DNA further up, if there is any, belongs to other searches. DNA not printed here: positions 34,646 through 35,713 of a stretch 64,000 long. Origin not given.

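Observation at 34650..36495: High-GC two-gene island encoding OMP-decarboxylase-like and orotate-PRTase-like proteins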

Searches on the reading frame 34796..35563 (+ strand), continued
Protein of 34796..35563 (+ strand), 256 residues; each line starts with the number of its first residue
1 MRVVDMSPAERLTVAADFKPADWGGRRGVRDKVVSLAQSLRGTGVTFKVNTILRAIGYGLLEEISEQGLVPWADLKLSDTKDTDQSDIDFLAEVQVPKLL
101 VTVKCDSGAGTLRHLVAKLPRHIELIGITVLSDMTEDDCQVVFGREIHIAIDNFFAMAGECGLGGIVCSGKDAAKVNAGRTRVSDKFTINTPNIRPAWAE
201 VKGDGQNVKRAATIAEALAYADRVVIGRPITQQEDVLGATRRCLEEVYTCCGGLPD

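Call 22: search_protein_families(library=ncbifam, proteins=[L001:9294-9962:+, L001:10001-10750:+, P0021, P0034], max_evalue=0.01)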
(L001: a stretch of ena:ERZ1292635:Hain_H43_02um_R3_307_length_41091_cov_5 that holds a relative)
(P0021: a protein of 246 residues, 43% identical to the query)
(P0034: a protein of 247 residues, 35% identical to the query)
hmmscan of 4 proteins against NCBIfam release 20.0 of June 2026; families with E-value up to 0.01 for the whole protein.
L001:9294-9962:+ (223 aa): 15 families
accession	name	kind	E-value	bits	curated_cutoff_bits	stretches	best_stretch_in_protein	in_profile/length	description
TIGR01367.1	pyrE_Therm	equivalog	4.3e-30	104.7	150.25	1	26-210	13-184/187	orotate phosphoribosyltransferase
TIGR00336.1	pyrE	equivalog_domain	6.2e-16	58.6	106.8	1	31-175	15-154/173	orotate phosphoribosyltransferase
NF002620.0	PRK02277.1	subfamily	3.5e-08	33.4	115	1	46-187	61-196/201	orotate phosphoribosyltransferase-like protein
NF002633.0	PRK02304.1-2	equivalog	1.3e-06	28.3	224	1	116-185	97-167/172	adenine phosphoribosyltransferase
NF005592.0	PRK07322.1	subfamily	6e-06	25.7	143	1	114-176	101-165/180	adenine phosphoribosyltransferase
TIGR01090.1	apt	equivalog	2.3e-05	24.6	185.85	1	115-179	93-153/169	adenine phosphoribosyltransferase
NF002636.0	PRK02304.1-5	equivalog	8.4e-05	22.1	125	1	122-168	108-154/176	adenine phosphoribosyltransferase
NF002632.0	PRK02304.1-1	equivalog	0.00019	21.2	243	1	119-175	107-165/183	adenine phosphoribosyltransferase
NF045507.1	transregGfcR_Halo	equivalog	0.00036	20.1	300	1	56-187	81-208/215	transcriptional regulator GfcR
NF040646.1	HPT_Archaea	equivalog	0.0005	19.7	200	1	126-180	109-163/184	hypoxanthine/guanine phosphoribosyltransferase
TIGR01203.1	HGPRTase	equivalog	0.00065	19.5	150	1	78-165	31-119/167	hypoxanthine phosphoribosyltransferase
NF002635.0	PRK02304.1-4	subfamily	0.00087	18.9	146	1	85-179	71-163/188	adenine phosphoribosyltransferase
NF009211.0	PRK12560.1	equivalog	0.0009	19.1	188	1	127-177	110-162/187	adenine phosphoribosyltransferase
NF002634.0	PRK02304.1-3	equivalog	0.00095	18.9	170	1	121-181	108-164/182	adenine phosphoribosyltransferase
NF006328.0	PRK08558.1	equivalog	0.0098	15.5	184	0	40-166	82-211/238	adenine phosphoribosyltransferase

L001:10001-10750:+ (250 aa): 3 families
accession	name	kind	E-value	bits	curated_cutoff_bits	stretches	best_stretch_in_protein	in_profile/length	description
NF001273.0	PRK00230.1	equivalog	1.7e-42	145.4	193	1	9-246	5-230/233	orotidine-5'-phosphate decarboxylase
TIGR01740.1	pyrF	equivalog_domain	2.7e-30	105.7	92.3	1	30-238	11-212/216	orotidine-5'-phosphate decarboxylase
NF010386.0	PRK13813.1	equivalog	5.4e-26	91.5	208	1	30-246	17-214/216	orotidine 5'-phosphate decarboxylase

P0021 (246 aa): 3 families
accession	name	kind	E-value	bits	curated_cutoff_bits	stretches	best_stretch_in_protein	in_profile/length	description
NF001273.0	PRK00230.1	equivalog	1.4e-41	142.4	193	1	28-243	15-231/233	orotidine-5'-phosphate decarboxylase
TIGR01740.1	pyrF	equivalog_domain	2.9e-26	92.5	92.3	1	30-234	11-212/216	orotidine-5'-phosphate decarboxylase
NF010386.0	PRK13813.1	equivalog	4e-21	75.6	208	1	29-242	16-214/216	orotidine 5'-phosphate decarboxylase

P0034 (247 aa): 10 families
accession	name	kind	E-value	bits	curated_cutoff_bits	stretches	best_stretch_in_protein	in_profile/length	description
NF001273.0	PRK00230.1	equivalog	8.4e-74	247.8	193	1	5-236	4-230/233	orotidine-5'-phosphate decarboxylase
TIGR01740.1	pyrF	equivalog_domain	1e-48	165.9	92.3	1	8-231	1-215/216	orotidine-5'-phosphate decarboxylase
NF010386.0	PRK13813.1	equivalog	5.4e-41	140.5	208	1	5-236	4-214/216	orotidine 5'-phosphate decarboxylase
NF009833.0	PRK13307.1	equivalog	4.1e-06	25.9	274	1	6-236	173-380/392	bifunctional 5,6,7,8-tetrahydromethanopterin hydro-lyase/3-hexulose-6-phosphate synthase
TIGR03128.2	RuMP_HxlA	equivalog_domain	7.3e-06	25.8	200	1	12-106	5-97/205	3-hexulose-6-phosphate synthase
NF009832.1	PRK13306.1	subfamily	7.8e-06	25.5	250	1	10-103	7-98/215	3-dehydro-L-gulonate-6-phosphate decarboxylase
NF009831.0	PRK13305.1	equivalog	1.9e-05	24.1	294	1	7-121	5-117/220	3-keto-L-gulonate-6-phosphate decarboxylase UlaD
NF041755.1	RuMP_HxlAB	equivalog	0.00026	20.1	500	1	10-102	8-98/391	bifunctional 3-hexulose-6-phosphate synthase/6-phospho-3-hexuloisomerase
NF005442.0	PRK07028.1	equivalog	0.0062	15.2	593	0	200-238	175-213/430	bifunctional hexulose-6-phosphate synthase/ribonuclease regulator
NF033137.0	SMR_qac_int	equivalog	0.0069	16.9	188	0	39-119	24-101/109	Qac family quaternary ammonium compound efflux SMR transporter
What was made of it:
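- On KGPDC / hexulose-phosphate synthase (other members of the OMPdecase superfamily): A canonical PyrF control, P0034, does show these weak cross-hits (call 22).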

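Call 25: find_encoding_contigs(protein=P0021, flank=10000, max_places=3)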
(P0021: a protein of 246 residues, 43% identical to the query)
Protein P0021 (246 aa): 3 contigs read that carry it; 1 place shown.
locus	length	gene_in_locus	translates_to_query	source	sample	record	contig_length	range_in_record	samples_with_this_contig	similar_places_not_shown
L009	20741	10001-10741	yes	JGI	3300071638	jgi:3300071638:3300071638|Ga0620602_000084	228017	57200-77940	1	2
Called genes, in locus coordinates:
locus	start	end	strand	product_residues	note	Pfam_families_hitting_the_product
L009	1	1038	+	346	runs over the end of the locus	PF06068:TIP49 (faint), PF05496:RuvB_N, PF13177:DNA_pol3_delta2 (weak), PF00004:AAA, PF07728:AAA_5 (faint), PF13401:AAA_22 (faint), PF13177:DNA_pol3_delta2, PF12169:DNA_pol3_gamma3 (faint)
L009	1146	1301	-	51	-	-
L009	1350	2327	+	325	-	PF01636:APH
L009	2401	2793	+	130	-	PF00856:SET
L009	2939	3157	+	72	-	-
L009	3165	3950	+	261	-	-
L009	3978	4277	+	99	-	-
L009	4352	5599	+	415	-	PF00817:IMS, PF11799:IMS_C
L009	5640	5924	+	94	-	-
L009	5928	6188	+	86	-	PF05016:ParE_toxin (weak), PF15738:YafQ_toxin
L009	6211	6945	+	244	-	PF01509:TruB_N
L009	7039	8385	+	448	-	PF00999:Na_H_Exchanger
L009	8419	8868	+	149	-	PF08570:DUF1761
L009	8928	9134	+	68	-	PF11127:YgaP-like_TM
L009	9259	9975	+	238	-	-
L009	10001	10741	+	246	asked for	PF00215:OMPdecase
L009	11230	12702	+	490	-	PF00875:DNA_photolyase, PF03441:FAD_binding_7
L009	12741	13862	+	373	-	PF00348:polyprenyl_synt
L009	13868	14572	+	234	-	PF00494:SQS_PSY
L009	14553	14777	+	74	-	PF00494:SQS_PSY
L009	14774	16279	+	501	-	PF00070:Pyr_redox (faint), PF00890:FAD_binding_2 (faint), PF01266:DAO, PF01593:Amino_oxidase, PF07992:Pyr_redox_2 (faint), PF12831:FAD_oxidored (weak), PF13450:NAD_binding_8, PF01266:DAO (weak)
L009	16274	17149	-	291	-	PF01040:UbiA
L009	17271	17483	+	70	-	PF12844:HTH_19, PF01381:HTH_3, PF13413:HTH_25 (weak), PF13560:HTH_31 (weak)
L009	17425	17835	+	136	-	PF09946:DUF2178 (weak)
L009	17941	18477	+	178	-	PF00085:Thioredoxin, PF13098:Thioredoxin_2 (weak)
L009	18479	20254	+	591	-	PF02683:DsbD_TM (weak), PF01625:PMSR, PF01641:SelR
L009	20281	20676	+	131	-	PF01641:SelR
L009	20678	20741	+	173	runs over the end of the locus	PF01625:PMSR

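Call 48: find_encoding_contigs(protein=P0229, flank=10000, max_places=3)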
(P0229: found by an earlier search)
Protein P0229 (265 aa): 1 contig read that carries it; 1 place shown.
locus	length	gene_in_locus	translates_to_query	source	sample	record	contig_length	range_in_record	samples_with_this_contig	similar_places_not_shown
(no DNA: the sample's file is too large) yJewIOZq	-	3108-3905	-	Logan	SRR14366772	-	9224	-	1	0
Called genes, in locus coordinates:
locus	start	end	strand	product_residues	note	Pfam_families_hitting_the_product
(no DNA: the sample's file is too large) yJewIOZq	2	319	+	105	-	?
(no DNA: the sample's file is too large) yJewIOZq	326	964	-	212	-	PF00588:SpoU_methylase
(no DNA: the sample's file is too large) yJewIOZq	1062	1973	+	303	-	PF00892:EamA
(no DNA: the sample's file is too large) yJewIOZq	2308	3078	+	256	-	PF00215:OMPdecase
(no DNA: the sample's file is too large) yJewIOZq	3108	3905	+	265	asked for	-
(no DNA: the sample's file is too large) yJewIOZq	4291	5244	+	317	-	PF18915:DUF5667 (weak)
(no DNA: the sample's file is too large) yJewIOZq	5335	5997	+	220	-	-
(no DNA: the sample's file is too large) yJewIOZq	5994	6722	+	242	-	PF08713:DNA_alkylation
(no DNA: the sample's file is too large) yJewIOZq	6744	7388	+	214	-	-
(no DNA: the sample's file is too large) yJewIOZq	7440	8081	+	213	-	PF13462:Thioredoxin_4, PF01323:DSBA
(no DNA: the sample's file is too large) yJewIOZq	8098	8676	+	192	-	PF00293:NUDIX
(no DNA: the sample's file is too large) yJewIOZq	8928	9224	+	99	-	?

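Call 54: find_encoding_contigs(protein=P0016, flank=5000, max_places=2)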
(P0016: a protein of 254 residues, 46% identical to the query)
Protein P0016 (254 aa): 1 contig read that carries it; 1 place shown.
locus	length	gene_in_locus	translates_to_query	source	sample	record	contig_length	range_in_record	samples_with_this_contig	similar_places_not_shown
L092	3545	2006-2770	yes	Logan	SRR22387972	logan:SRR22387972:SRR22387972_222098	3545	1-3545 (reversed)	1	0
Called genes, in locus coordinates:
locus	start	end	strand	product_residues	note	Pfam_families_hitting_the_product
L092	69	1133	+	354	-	-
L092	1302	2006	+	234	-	PF00156:Pribosyltran (weak)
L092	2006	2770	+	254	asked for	PF00215:OMPdecase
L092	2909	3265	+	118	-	-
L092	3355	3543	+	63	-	?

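Call 69: search_protein_families(library=ncbifam, proteins=[L092:1302-2003:+, L009:9259-9972:+], max_evalue=0.001)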
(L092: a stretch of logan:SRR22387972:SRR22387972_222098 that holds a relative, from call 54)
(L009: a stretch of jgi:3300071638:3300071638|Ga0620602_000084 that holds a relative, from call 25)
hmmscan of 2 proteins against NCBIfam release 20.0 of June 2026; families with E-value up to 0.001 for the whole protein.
L092:1302-2003:+ (234 aa): 5 families
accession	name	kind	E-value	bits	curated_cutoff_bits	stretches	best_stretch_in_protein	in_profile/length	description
TIGR01367.1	pyrE_Therm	equivalog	3e-13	49.8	150.25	1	31-212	14-181/187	orotate phosphoribosyltransferase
TIGR00336.1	pyrE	equivalog_domain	3.2e-08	33.5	106.8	1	36-177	16-148/173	orotate phosphoribosyltransferase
NF002620.0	PRK02277.1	subfamily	5.1e-06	26.3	115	1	60-192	74-196/201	orotate phosphoribosyltransferase-like protein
NF005592.0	PRK07322.1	subfamily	0.00028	20.3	143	1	121-177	105-161/180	adenine phosphoribosyltransferase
NF045507.1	transregGfcR_Halo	equivalog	0.00041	19.9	300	1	59-192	83-208/215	transcriptional regulator GfcR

L009:9259-9972:+ (238 aa): 3 families
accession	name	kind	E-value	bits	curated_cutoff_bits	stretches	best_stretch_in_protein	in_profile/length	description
TIGR01367.1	pyrE_Therm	equivalog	1.1e-06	28.4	150.25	1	72-210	46-173/187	orotate phosphoribosyltransferase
NF002620.0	PRK02277.1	subfamily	8.9e-06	25.5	115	1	42-184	44-183/201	orotate phosphoribosyltransferase-like protein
TIGR00336.1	pyrE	equivalog_domain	1.6e-05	24.7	106.8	1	52-182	23-148/173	orotate phosphoribosyltransferase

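Call 88: predict_structure(alignment_id=A4)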
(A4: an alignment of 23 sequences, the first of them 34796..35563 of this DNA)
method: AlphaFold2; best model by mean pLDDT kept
length: 256 residues; sequences in the alignment: 23
mean_pLDDT: 94.1   pTM: 0.91
mean pLDDT of the five models: 94.1, 93.5, 93.0, 92.4, 90.4
residues with pLDDT >= 90: 225; 70-90: 24; 50-70: 4; < 50: 3
segments of 3 or more residues with pLDDT < 50: 254-256
pLDDT, mean of each block of 10 residues (from residue 1): 80 97 97 98 98 95 98 96 95 97 97 97 97 93 96 96 97 92 89 94 85 96 97 97 97 60
secondary structure, 60 per line:
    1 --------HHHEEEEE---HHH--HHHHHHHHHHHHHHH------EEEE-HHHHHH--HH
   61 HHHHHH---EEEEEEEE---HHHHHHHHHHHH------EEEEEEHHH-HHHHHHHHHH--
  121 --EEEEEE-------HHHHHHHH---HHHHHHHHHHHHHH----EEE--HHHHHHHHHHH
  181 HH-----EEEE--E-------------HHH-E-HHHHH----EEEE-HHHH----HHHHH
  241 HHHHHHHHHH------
elements in order: E12-16 H25-39 E46-49 H51-56 H59-66 E70-77 H81-92 E99-104 H109-118 E123-128 H136-143 H147-160 E165-167 H170-182 E188-191 H214-218 E223-226 H228-231 H236-250
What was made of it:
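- On OMP decarboxylase (PyrF): The model has pLDDT 94.1 (call 88).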

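Call 90: fold_search(model_id=the predicted structure, library=pdb)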
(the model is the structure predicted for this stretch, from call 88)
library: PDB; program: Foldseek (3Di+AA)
matches with E <= 10: 1835; with E <= 0.001: 417
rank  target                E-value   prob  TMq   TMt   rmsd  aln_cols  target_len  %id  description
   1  3ru6_D                2.6e-16  1.00  0.75  0.87   2.9       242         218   21  1.8 Angstrom resolution crystal structure of orotidine 5'-phosphate decarboxylase (pyrF) from Campylobacter jejuni sub (released 2011-05-18)
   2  8cso_A                3.1e-16  1.00  0.79  0.88   2.3       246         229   24  Crystal Structure of Orotidine 5'-phosphate decarboxylase from Klebsiella pneumoniae in complex with Uridine-5'-monoph (released 2022-06-08)
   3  1dbt_B                4.4e-16  1.00  0.77  0.83   2.9       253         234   24  CRYSTAL STRUCTURE OF OROTIDINE 5'-MONOPHOSPHATE DECARBOXYLASE FROM BACILLUS SUBTILIS COMPLEXED WITH UMP (released 2000-03-06)
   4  8cso_C                4.7e-16  1.00  0.79  0.87   2.4       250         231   25  Crystal Structure of Orotidine 5'-phosphate decarboxylase from Klebsiella pneumoniae in complex with Uridine-5'-monoph (released 2022-06-08)
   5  3ru6_B                5.0e-16  1.00  0.76  0.87   2.9       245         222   22  1.8 Angstrom resolution crystal structure of orotidine 5'-phosphate decarboxylase (pyrF) from Campylobacter jejuni sub (released 2011-05-18)
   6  3ru6_A                5.3e-16  1.00  0.77  0.89   2.4       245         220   22  1.8 Angstrom resolution crystal structure of orotidine 5'-phosphate decarboxylase (pyrF) from Campylobacter jejuni sub (released 2011-05-18)
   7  8cso_E                6.0e-16  1.00  0.79  0.87   2.4       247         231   25  Crystal Structure of Orotidine 5'-phosphate decarboxylase from Klebsiella pneumoniae in complex with Uridine-5'-monoph (released 2022-06-08)
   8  1dbt_A                1.1e-15  1.00  0.76  0.81   3.4       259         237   24  CRYSTAL STRUCTURE OF OROTIDINE 5'-MONOPHOSPHATE DECARBOXYLASE FROM BACILLUS SUBTILIS COMPLEXED WITH UMP (released 2000-03-06)
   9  3ldv_B                1.3e-15  1.00  0.74  0.84   2.9       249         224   24  1.77 Angstrom resolution crystal structure of orotidine 5'-phosphate decarboxylase from Vibrio cholerae O1 biovar elto (released 2010-01-26)
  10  1eix_A                1.5e-15  1.00  0.79  0.87   2.6       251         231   25  STRUCTURE OF OROTIDINE 5'-MONOPHOSPHATE DECARBOXYLASE FROM E. COLI, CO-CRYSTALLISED WITH THE INHIBITOR BMP (released 2000-03-15)
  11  3ldv_A                1.6e-15  1.00  0.75  0.82   3.8       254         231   24  1.77 Angstrom resolution crystal structure of orotidine 5'-phosphate decarboxylase from Vibrio cholerae O1 biovar elto (released 2010-01-26)
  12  2yyu_B                1.7e-15  1.00  0.75  0.83   2.8       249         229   26  Crystal structure of uncharacterized conserved protein from Geobacillus kaustophilus (released 2007-11-06)
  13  1eix_C                1.8e-15  1.00  0.79  0.87   2.3       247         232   24  STRUCTURE OF OROTIDINE 5'-MONOPHOSPHATE DECARBOXYLASE FROM E. COLI, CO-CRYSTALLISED WITH THE INHIBITOR BMP (released 2000-03-15)
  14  8dop_F                2.7e-15  1.00  0.76  0.85   2.5       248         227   24  Crystal structure of 2,3-diketo-5-methylthiopentyl-1-phosphate enolase-phosphatase from Klebsiella aerogenes (P1 Form) (released 2022-07-27)
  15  3uwq_A                3.1e-15  1.00  0.75  0.85   2.5       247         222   24  1.80 Angstrom resolution crystal structure of orotidine 5'-phosphate decarboxylase from Vibrio cholerae O1 biovar elto (released 2011-12-14)
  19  8dop_E                1.1e-14  1.00  0.72  0.83   2.8       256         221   24  Crystal structure of 2,3-diketo-5-methylthiopentyl-1-phosphate enolase-phosphatase from Klebsiella aerogenes (P1 Form) (released 2022-07-27)
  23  8dop_G                3.9e-14  1.00  0.75  0.84   3.0       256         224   24  Crystal structure of 2,3-diketo-5-methylthiopentyl-1-phosphate enolase-phosphatase from Klebsiella aerogenes (P1 Form) (released 2022-07-27)
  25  8dop_H                4.6e-14  1.00  0.72  0.83   2.8       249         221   23  Crystal structure of 2,3-diketo-5-methylthiopentyl-1-phosphate enolase-phosphatase from Klebsiella aerogenes (P1 Form) (released 2022-07-27)
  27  8dop_D                8.3e-14  1.00  0.72  0.85   2.5       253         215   23  Crystal structure of 2,3-diketo-5-methylthiopentyl-1-phosphate enolase-phosphatase from Klebsiella aerogenes (P1 Form) (released 2022-07-27)
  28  8ek7_E                8.3e-14  1.00  0.72  0.84   2.6       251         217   23  Crystal structure of Hepes and Mg bound 2,3-diketo-5-methylthiopentyl-1-phosphate enolase-phosphatase from Klebsiella  (released 2022-09-28)
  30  8dop_A                9.9e-14  1.00  0.72  0.84   2.9       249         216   22  Crystal structure of 2,3-diketo-5-methylthiopentyl-1-phosphate enolase-phosphatase from Klebsiella aerogenes (P1 Form) (released 2022-07-27)
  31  8ek7_A                1.2e-13  1.00  0.72  0.83   2.8       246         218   22  Crystal structure of Hepes and Mg bound 2,3-diketo-5-methylthiopentyl-1-phosphate enolase-phosphatase from Klebsiella  (released 2022-09-28)
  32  8ek7_C                1.2e-13  1.00  0.72  0.83   2.9       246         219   22  Crystal structure of Hepes and Mg bound 2,3-diketo-5-methylthiopentyl-1-phosphate enolase-phosphatase from Klebsiella  (released 2022-09-28)
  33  8dop_C                1.3e-13  1.00  0.72  0.85   2.5       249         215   23  Crystal structure of 2,3-diketo-5-methylthiopentyl-1-phosphate enolase-phosphatase from Klebsiella aerogenes (P1 Form) (released 2022-07-27)
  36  8doq_B                2.9e-13  1.00  0.73  0.84   2.7       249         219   23  Crystal structure of 2,3-diketo-5-methylthiopentyl-1-phosphate enolase-phosphatase from Klebsiella aerogenes (P21 Form (released 2022-07-27)
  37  8ek7_B                3.0e-13  1.00  0.71  0.82   3.3       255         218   22  Crystal structure of Hepes and Mg bound 2,3-diketo-5-methylthiopentyl-1-phosphate enolase-phosphatase from Klebsiella  (released 2022-09-28)
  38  8ek7_F                3.4e-13  1.00  0.72  0.82   3.5       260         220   22  Crystal structure of Hepes and Mg bound 2,3-diketo-5-methylthiopentyl-1-phosphate enolase-phosphatase from Klebsiella  (released 2022-09-28)
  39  8ek7_D                4.6e-13  1.00  0.72  0.83   2.9       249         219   22  Crystal structure of Hepes and Mg bound 2,3-diketo-5-methylthiopentyl-1-phosphate enolase-phosphatase from Klebsiella  (released 2022-09-28)
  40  8doq_A                4.9e-13  1.00  0.72  0.83   3.1       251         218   23  Crystal structure of 2,3-diketo-5-methylthiopentyl-1-phosphate enolase-phosphatase from Klebsiella aerogenes (P21 Form (released 2022-07-27)
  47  8dop_B                5.7e-12  1.00  0.71  0.84   2.7       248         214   22  Crystal structure of 2,3-diketo-5-methylthiopentyl-1-phosphate enolase-phosphatase from Klebsiella aerogenes (P1 Form) (released 2022-07-27)
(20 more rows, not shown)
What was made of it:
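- Closest known: Orotidine-5'-phosphate decarboxylase, type 1. Same: (beta/alpha)8 barrel fold, with TM 0.87-0.89 (normalised to the target) to the C. jejuni, K. pneumoniae and E. coli enzymes (call 90).
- The structure model has pLDDT 94, and its 50 best PDB folds are all OMP decarboxylases (calls 88, 90).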
